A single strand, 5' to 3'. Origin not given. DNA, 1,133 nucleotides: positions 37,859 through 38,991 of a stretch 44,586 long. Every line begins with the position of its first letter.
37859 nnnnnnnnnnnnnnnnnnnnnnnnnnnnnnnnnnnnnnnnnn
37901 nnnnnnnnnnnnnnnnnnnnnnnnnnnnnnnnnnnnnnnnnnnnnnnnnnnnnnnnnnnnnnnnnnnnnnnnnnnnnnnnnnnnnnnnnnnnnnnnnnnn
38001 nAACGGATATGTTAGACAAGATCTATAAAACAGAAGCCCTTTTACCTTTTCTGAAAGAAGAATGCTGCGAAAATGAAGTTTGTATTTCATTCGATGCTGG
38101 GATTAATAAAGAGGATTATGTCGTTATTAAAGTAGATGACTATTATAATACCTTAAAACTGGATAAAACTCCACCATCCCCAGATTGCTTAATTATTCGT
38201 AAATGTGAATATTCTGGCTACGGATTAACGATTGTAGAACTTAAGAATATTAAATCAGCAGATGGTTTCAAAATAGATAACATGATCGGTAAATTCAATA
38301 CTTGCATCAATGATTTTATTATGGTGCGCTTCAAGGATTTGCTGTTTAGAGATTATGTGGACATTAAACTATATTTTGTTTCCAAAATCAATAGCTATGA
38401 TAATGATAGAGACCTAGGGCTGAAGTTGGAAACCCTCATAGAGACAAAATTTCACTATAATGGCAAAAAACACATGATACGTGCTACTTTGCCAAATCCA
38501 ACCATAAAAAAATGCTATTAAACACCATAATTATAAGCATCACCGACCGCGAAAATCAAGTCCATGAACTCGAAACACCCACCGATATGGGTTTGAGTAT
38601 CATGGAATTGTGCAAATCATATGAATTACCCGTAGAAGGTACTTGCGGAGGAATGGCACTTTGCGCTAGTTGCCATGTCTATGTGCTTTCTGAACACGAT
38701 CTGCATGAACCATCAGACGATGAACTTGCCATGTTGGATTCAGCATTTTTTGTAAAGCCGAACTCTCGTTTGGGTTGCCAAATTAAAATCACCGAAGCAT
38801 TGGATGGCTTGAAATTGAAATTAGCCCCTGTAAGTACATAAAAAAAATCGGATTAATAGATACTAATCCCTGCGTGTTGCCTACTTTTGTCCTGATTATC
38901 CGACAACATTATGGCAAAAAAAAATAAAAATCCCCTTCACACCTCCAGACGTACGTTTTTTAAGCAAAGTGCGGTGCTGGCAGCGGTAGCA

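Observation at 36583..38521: Two-gene ABC-type ATPase + short PD-(D/E)xK nuclease cassette: candidate anti-phage or abortive-infection system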

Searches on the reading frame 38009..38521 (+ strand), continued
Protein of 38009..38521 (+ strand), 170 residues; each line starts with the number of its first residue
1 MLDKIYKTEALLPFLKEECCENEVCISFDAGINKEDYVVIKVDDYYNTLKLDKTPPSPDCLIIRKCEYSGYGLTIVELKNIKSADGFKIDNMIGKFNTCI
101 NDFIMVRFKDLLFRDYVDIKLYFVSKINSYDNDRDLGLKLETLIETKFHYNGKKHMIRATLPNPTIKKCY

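Call 82: search_protein_representatives(alignment_id=A1)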
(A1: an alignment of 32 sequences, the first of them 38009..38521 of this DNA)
Query: 32 sequences, 169 profile positions. Proteins with E-value up to 0.001 (for the whole library): 290; up to 1e-10: 244; up to 1e-30: 118. The best 150 are listed.
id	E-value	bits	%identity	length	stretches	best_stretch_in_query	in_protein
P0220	8.2e-65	234.0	-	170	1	2-169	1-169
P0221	1.5e-61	223.4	-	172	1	2-169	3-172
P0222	4.1e-59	215.5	-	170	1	1-169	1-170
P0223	5.8e-59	215.0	-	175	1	2-169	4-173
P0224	8.4e-59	214.5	-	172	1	2-169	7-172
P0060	4.2e-58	212.2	-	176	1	2-169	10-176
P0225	8.3e-56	204.7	-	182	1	1-168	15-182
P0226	1.4e-55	204.0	-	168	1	2-169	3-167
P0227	1.3e-54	200.8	-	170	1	1-169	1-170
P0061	3.4e-54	199.5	-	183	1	1-169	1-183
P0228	7.1e-53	195.2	-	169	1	1-169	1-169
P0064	8.6e-53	194.9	-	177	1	1-168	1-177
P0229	1.5e-51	190.9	-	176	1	1-168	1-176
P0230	1.9e-51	190.5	-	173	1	1-169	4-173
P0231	6.7e-51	188.8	-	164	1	1-168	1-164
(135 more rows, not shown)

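Call 88: fold_search(model_id=the predicted structure, library=viral)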
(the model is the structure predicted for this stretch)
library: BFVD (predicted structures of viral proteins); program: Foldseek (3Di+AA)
matches with E <= 10: 508; with E <= 0.001: 0
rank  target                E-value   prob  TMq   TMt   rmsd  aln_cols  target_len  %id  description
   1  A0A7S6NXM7            7.2e-03  0.69  0.31  0.29  15.1       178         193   16  Uncharacterized protein [Bathycoccus sp. RCC716 virus 1]
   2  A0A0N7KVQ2            2.2e-02  0.21  0.23  0.23  13.8       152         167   13  (no name in the UniProt tables at hand)
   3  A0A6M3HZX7            6.8e-02  0.44  0.29  0.39   9.0       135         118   12  (no name in the UniProt tables at hand)
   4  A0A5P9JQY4            7.3e-02  0.28  0.24  0.16   5.2        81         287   21  Nuclear protein [Psittacid alphaherpesvirus 5]
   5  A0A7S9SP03            8.8e-02  0.47  0.22  0.10   5.6        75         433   17  PD-(D/E)XK nuclease superfamily protein [Serratia phage Tsm2]
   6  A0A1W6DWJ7            9.3e-02  0.44  0.22  0.12   5.6        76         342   16  (no name in the UniProt tables at hand)
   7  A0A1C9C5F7            9.9e-02  0.47  0.28  0.15   4.7        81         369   12  C2H2-type domain-containing protein [Heterosigma akashiwo virus 01]
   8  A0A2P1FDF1            1.1e-01  0.51  0.28  0.28   5.3        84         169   17  (no name in the UniProt tables at hand)
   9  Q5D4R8                1.3e-01  0.30  0.25  0.12   5.1        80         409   20  uL24 [anatid alphaherpesvirus 1]
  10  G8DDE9                1.4e-01  0.41  0.34  0.32   8.0       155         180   12  (no name in the UniProt tables at hand)
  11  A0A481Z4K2            1.4e-01  0.38  0.28  0.12   7.8       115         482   14  Uncharacterized protein [Pithovirus LCPAC201]
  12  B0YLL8                1.6e-01  0.14  0.21  0.09   7.6       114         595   10  ATP-binding cassette transporter-like protein [Glossina hytrovirus (isolate Glossina pallidipes/Ethiopia/Seibersdorf/-)]
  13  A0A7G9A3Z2            1.9e-01  0.28  0.27  0.17   7.0       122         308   12  Uncharacterized protein [Bacteriophage sp.]
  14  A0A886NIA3            1.9e-01  0.28  0.26  0.16   7.6       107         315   17  (no name in the UniProt tables at hand)
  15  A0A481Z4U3            1.9e-01  0.25  0.27  0.05   7.7       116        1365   13  Type III restriction enzyme, res subunit [Pithovirus LCPAC001]
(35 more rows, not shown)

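Call 101: search_protein_families(library=phrogs, proteins=[window:38009-38521:+, L008:5364-6173:-], max_evalue=0.01)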
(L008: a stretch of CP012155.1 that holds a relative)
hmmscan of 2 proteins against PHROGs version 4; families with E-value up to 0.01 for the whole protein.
window:38009-38521:+ (170 aa): 0 families

L008:5364-6173:- (269 aa): 9 families
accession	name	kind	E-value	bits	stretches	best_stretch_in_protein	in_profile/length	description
phrog_216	-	integration and excision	2.8e-39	136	1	77-262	43-238/301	integrase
phrog_1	-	integration and excision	3.9e-37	129.8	1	73-253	254-441/611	integrase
phrog_7685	-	integration and excision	1.2e-12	48.9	1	150-255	129-230/240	integrase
phrog_7269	-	integration and excision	4.9e-10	40.2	1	201-250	22-71/89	integrase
phrog_23271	-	unknown function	2.1e-06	28.6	1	210-248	12-50/67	-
phrog_34557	-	integration and excision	0.0006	20.6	1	207-256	125-174/183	integrase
phrog_35951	-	unknown function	0.0015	20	1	195-260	10-74/97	-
phrog_5830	-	integration and excision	0.0029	17.8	1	109-158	133-182/318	integrase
phrog_24775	-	unknown function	0.0061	17.7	0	192-242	13-63/101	-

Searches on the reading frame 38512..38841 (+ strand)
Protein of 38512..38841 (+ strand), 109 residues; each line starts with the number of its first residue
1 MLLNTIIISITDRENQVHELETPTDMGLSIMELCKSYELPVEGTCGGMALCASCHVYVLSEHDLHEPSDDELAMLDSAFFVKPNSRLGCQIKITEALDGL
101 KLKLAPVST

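Call 3: search_protein_families(library=pfam, proteins=[window:38512-38841:+], max_evalue=1)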
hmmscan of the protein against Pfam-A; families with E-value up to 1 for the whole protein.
window:38512-38841:+ (109 aa): 1 family
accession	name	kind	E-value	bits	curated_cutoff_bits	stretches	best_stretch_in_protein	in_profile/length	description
PF00111.32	Fer2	-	3.4e-06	27.3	21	1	20-94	8-77/77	2Fe-2S iron-sulfur cluster binding domain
